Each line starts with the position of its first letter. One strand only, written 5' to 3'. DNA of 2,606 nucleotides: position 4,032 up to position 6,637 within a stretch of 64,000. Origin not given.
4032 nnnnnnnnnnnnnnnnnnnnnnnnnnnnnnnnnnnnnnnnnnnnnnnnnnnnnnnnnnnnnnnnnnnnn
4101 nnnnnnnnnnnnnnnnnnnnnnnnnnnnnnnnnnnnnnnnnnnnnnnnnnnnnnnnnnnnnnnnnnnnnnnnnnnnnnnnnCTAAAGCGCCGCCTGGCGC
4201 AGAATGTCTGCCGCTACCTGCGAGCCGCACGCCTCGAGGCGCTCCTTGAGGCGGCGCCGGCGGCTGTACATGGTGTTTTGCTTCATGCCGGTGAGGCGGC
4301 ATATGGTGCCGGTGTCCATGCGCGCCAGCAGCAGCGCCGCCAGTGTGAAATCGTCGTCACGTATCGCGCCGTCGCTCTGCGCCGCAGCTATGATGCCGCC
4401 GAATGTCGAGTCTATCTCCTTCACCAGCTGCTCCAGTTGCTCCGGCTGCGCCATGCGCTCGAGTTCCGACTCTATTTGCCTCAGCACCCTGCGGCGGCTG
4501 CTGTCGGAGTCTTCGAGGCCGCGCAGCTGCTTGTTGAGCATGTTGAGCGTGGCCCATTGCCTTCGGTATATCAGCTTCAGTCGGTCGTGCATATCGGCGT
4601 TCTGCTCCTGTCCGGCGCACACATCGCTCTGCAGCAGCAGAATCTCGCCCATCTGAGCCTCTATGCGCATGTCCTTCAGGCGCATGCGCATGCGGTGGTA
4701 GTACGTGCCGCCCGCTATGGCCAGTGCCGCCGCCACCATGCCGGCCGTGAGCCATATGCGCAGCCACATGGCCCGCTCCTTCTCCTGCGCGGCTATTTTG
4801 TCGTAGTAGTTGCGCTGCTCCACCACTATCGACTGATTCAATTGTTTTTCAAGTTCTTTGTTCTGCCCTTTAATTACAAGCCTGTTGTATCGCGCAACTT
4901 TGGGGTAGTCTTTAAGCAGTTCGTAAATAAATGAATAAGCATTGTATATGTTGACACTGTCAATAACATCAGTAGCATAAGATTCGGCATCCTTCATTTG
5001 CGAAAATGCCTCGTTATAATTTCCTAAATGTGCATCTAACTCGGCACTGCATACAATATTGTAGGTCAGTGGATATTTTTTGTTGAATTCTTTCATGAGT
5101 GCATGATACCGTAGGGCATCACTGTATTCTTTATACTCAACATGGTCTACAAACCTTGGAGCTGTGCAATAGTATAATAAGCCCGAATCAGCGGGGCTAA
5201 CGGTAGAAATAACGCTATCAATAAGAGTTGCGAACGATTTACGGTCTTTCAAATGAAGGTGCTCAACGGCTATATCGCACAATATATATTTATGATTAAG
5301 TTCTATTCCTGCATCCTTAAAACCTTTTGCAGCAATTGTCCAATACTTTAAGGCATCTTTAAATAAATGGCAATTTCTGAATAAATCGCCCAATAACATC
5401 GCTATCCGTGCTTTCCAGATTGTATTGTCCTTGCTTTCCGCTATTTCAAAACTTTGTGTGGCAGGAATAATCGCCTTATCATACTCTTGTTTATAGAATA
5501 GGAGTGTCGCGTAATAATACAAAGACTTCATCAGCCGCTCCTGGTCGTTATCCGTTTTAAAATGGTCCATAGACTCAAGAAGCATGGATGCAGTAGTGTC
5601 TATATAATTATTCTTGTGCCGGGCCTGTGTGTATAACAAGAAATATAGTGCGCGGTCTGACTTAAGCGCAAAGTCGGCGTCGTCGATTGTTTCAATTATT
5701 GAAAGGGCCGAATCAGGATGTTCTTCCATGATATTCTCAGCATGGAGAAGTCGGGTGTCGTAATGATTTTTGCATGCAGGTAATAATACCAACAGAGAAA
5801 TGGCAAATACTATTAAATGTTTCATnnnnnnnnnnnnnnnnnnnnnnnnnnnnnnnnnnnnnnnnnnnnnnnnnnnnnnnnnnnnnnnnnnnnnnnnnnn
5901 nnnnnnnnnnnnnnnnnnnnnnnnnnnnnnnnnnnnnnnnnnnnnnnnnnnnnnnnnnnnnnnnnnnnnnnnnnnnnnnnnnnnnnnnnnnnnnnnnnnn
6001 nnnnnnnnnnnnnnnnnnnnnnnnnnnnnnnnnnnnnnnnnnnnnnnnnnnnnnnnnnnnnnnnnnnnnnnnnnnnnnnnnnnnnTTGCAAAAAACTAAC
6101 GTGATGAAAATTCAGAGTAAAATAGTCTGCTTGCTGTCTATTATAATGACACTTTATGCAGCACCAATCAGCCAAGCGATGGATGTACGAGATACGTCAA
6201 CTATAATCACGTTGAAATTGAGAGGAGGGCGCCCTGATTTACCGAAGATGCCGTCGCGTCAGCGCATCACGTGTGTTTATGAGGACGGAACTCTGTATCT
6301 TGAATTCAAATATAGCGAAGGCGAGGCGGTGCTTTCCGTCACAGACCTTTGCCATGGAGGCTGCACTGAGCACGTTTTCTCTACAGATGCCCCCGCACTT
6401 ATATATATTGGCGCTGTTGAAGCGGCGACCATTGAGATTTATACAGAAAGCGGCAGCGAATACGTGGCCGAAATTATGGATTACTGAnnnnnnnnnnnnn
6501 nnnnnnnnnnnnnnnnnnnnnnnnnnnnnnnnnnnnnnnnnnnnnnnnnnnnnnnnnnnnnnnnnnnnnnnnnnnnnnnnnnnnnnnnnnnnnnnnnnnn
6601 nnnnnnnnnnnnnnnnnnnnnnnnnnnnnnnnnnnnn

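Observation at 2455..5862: Mosaic tandem regulators: constant ends, swapped sensor middle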

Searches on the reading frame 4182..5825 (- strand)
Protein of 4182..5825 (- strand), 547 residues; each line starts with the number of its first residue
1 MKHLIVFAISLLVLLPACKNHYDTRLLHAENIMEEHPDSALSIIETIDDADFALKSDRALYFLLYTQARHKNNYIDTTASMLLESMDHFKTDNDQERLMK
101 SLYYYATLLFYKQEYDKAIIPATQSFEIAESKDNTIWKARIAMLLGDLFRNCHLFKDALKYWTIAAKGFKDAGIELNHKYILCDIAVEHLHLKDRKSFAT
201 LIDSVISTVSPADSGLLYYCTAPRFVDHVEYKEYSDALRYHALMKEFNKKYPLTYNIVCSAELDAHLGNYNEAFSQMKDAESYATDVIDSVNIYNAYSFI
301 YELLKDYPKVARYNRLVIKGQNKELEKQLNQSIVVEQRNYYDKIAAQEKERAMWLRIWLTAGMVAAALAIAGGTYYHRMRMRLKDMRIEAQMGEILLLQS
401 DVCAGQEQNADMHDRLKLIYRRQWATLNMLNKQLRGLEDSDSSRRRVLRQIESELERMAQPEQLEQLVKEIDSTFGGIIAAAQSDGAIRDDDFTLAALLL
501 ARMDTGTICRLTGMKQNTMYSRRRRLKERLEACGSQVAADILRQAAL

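Call 4: search_protein_families(library=pfam, proteins=[window:4182-5825:-], max_evalue=0.01)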
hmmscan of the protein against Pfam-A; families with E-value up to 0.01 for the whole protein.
window:4182-5825:- (547 aa): 3 families
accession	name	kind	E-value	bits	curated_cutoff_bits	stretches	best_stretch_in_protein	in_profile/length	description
PF13424.12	TPR_12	-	8.4e-05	23.1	30.1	0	101-150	5-56/77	Tetratricopeptide repeat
PF12862.13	ANAPC5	-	0.001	19.5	23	1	224-306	4-90/91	Anaphase-promoting complex subunit 5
PF09374.15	PG_binding_3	-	0.0047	17.5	24.6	0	321-359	34-72/76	Predicted Peptidoglycan domain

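Call 5: search_protein_families(library=ncbifam, proteins=[window:4182-5825:-], max_evalue=0.01)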
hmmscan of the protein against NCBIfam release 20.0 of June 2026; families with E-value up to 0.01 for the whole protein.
window:4182-5825:- (547 aa): 2 families
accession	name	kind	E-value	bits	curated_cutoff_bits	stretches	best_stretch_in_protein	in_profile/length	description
NF053779.1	BT3442_fam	equivalog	3.3e-10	39.3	940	1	1-188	1-191/563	BT3442 family protein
NF053520.1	HK_Porph_FimS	equivalog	4.7e-05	21.9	600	1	42-165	28-150/618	sensor histidine kinase FimS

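Call 17: list_cluster_members(proteins=[P0001, window:2473-4104:-, window:4185-5825:-])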
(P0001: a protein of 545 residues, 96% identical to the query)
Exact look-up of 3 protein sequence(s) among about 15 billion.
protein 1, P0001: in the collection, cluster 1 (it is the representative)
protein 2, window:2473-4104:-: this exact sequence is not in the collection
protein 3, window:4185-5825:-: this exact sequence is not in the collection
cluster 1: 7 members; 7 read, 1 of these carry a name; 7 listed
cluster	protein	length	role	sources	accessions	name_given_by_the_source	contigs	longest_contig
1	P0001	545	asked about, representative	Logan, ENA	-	-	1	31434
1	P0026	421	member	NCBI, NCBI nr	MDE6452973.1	MAG: hypothetical protein K2L27_02080 [Muribaculaceae bacterium] | hypothetical protein [Muribaculaceae bacterium]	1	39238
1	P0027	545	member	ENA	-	-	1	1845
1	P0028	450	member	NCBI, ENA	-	-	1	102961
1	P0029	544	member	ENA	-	-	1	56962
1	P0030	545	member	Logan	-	-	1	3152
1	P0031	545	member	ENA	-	-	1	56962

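Call 54: search_protein_families(library=ncbifam, proteins=[window:4185-5825:-], max_evalue=10)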
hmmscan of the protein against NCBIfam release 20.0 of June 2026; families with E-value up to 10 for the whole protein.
window:4185-5825:- (547 aa): 4 families
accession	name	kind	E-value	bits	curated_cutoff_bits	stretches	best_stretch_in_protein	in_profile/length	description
NF053779.1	BT3442_fam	equivalog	3.3e-10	39.3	940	2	1-188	1-191/563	BT3442 family protein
NF053520.1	HK_Porph_FimS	equivalog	4.7e-05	21.9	600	1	42-165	28-150/618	sensor histidine kinase FimS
NF033634.1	SLATT_1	domain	0.059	13.3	41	1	334-370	6-42/132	SLATT domain-containing protein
NF007233.1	PRK09653.1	subfamily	0.093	12.2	310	1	23-119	23-119/319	phosphotransacetylase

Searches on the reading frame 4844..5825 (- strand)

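Call 16: find_homologous_proteins(query=window:4844-5825:-, max_evalue=0.001)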
Query window:4844-5825:- (327 aa): 11 proteins with E <= 0.001 among 1707 candidates.
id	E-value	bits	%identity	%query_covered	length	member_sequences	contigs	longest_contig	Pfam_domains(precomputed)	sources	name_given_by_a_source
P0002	1.0e-156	539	100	74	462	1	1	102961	-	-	-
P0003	5.3e-53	199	36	100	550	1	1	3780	PF25068.3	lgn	-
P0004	4.3e-49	186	35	100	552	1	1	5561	PF13424.13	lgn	-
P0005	1.1e-40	158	33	99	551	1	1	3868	-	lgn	-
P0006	1.1e-40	158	33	99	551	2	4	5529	-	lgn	-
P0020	2.2e-39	154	34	95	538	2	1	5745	-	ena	-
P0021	1.3e-24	105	33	59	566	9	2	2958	-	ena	-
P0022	2.0e-15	75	34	42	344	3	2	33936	-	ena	-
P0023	8.0e-12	63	31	56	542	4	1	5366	PF13424.13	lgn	-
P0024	1.9e-9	55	28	58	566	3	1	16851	PF13432.13,PF07719.24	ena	-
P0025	5.7e-5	41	27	52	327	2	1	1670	PF14559.13,PF00515.35,PF13424.13,PF13176.13,PF13432.13,PF13428.13,PF13181.13,PF07719.24,PF13174.13,PF13374.13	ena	-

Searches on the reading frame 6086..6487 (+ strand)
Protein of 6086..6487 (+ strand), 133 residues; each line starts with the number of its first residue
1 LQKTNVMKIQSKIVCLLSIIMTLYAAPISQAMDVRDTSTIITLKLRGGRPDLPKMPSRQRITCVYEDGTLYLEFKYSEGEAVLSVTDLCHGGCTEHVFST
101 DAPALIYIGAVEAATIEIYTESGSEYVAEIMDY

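Call 4: search_protein_families(library=pfam, proteins=[window:6086-6487:+], max_evalue=0.01)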
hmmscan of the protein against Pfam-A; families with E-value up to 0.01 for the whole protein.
window:6086-6487:+ (133 aa): 0 families

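Call 5: search_protein_families(library=ncbifam, proteins=[window:6086-6487:+], max_evalue=0.01)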
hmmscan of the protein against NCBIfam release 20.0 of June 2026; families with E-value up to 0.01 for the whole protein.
window:6086-6487:+ (133 aa): 0 families

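Call 33: search_solved_structures(query=window:6086-6484:+, max_evalue=10, show_alignments=2)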
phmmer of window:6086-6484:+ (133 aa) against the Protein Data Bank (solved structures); distinct sequences matched with E-value up to 10: 1.
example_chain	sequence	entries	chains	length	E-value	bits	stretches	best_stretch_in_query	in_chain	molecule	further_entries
3u7z_A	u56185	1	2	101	1.1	12.5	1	77-123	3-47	putative metal binding protein RUMGNA_00854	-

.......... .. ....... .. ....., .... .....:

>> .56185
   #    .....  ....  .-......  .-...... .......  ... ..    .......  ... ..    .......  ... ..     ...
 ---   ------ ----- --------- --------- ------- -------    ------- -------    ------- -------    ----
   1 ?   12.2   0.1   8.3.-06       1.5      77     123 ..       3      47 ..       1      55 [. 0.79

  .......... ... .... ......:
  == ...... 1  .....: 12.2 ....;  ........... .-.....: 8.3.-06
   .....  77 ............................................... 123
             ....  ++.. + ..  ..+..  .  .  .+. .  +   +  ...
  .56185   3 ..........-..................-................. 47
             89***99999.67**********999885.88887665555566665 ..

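Call 69: find_homologous_proteins(query=window:6104-6484:+, max_evalue=0.001)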
Query window:6104-6484:+ (127 aa): 1 proteins with E <= 0.001 among 13 candidates.
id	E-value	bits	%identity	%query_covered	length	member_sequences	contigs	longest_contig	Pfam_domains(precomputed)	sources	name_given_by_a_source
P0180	2.3e-44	168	100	62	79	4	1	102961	-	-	-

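Call 70: list_cluster_members(proteins=[P0180])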
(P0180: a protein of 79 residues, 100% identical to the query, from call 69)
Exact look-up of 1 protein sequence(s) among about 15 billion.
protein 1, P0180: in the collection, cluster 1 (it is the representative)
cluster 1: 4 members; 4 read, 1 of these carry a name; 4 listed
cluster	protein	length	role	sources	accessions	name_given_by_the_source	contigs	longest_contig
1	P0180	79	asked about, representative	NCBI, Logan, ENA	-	-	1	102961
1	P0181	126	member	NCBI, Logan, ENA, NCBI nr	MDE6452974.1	MAG: hypothetical protein K2L27_02085 [Muribaculaceae bacterium] | hypothetical protein [Muribaculaceae bacterium]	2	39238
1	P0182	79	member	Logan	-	-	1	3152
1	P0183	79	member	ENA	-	-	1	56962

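Call 71: search_protein_families(library=pfam, proteins=[P0181], max_evalue=0.1)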
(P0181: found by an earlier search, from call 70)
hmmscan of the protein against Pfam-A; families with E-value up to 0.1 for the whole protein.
P0181 (126 aa): 0 families

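Call 82: predict_structure(alignment_id=A4)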
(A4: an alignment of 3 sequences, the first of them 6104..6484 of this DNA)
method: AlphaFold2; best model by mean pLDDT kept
length: 127 residues; sequences in the alignment: 3
mean_pLDDT: 55.8   pTM: 0.50
mean pLDDT of the five models: 55.8, 54.1, 41.3, 36.8, 31.9
residues with pLDDT >= 90: 0; 70-90: 26; 50-70: 54; < 50: 47
segments of 3 or more residues with pLDDT < 50: 1-32, 34-47
pLDDT, mean of each block of 10 residues (from residue 1): 35 35 35 44 44 61 67 72 75 68 70 63 58
secondary structure, 60 per line:
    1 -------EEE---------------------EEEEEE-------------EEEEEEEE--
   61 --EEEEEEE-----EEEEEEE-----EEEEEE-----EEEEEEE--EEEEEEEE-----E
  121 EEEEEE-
elements in order: E8-10 E32-37 E51-58 E63-69 E75-81 E87-92 E98-104 E107-114 E120-126

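Call 85: fold_search(model_id=the predicted structure, library=pdb)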
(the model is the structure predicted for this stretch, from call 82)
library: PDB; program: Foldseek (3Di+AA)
matches with E <= 10: 1573; with E <= 0.001: 0
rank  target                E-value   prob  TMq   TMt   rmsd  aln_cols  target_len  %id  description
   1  1w9f_B                2.2e-03  1.00  0.34  0.32   9.8       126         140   12  CBM29-2 mutant R112A: Probing the Mechanism of Ligand Recognition by Family 29 Carbohydrate Binding Modules (released 2005-03-22)
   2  1w90_A                2.6e-03  1.00  0.35  0.31   9.5       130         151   15  CBM29-2 mutant D114A: Probing the Mechanism of Ligand Recognition by Family 29 Carbohydrate Binding Modules (released 2005-03-18)
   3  1w8t_A                2.9e-03  0.99  0.33  0.30  11.6       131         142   14  CBM29-2 mutant K74A complexed with cellulohexaose: Probing the Mechanism of Ligand Recognition by Family 29 Carbohydra (released 2005-03-22)
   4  5flj_L                3.2e-03  1.00  0.34  0.25   9.7        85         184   15  enzyme-substrate-dioxygen complex of Ni-quercetinase (released 2016-06-01)
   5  1gwm_A                3.2e-03  0.99  0.32  0.28  11.8       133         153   14  Carbohydrate binding module family29 complexed with glucohexaose (released 2003-03-20)
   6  1gwk_A                3.5e-03  1.00  0.35  0.33   9.4       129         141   14  Carbohydrate binding module family29 (released 2003-03-20)
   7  2xom_A                3.9e-03  1.00  0.38  0.34   5.2       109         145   12  Atomic resolution structure of TmCBM61 in complex with beta-1,4- galactotriose (released 2010-09-08)
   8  1oh3_A                4.4e-03  0.99  0.33  0.31  11.5       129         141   14  E78R mutant of a carbohydrate binding module family 29 (released 2004-05-27)
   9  1w9f_A                4.6e-03  0.99  0.32  0.29  11.6       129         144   11  CBM29-2 mutant R112A: Probing the Mechanism of Ligand Recognition by Family 29 Carbohydrate Binding Modules (released 2005-03-22)
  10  1w90_B                5.1e-03  0.99  0.32  0.29  11.6       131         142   14  CBM29-2 mutant D114A: Probing the Mechanism of Ligand Recognition by Family 29 Carbohydrate Binding Modules (released 2005-03-18)
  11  5flj_A                5.7e-03  1.00  0.34  0.26   9.7        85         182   15  enzyme-substrate-dioxygen complex of Ni-quercetinase (released 2016-06-01)
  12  1w8z_A                6.0e-03  0.99  0.33  0.30  11.5       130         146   15  CBM29-2 mutant K85A: Probing the Mechanism of Ligand Recognition by Family 29 Carbohydrate Binding Modules (released 2005-03-22)
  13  4yrd_B                6.3e-03  0.99  0.36  0.16  13.8       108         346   14  Crystal structure of CapF with inhibitor 3-isopropenyl-tropolone (released 2015-10-21)
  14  6o2k_A                6.3e-03  0.98  0.34  0.32   8.4       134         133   12  Drosophila melanogaster CENP-C cupin domain (released 2019-08-21)
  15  3d0j                  6.3e-03  0.94  0.31  0.29  14.2       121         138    9  Crystal structure of conserved protein of unknown function CA_C3497 from Clostridium acetobutylicum ATCC 824 (released 2008-07-01)
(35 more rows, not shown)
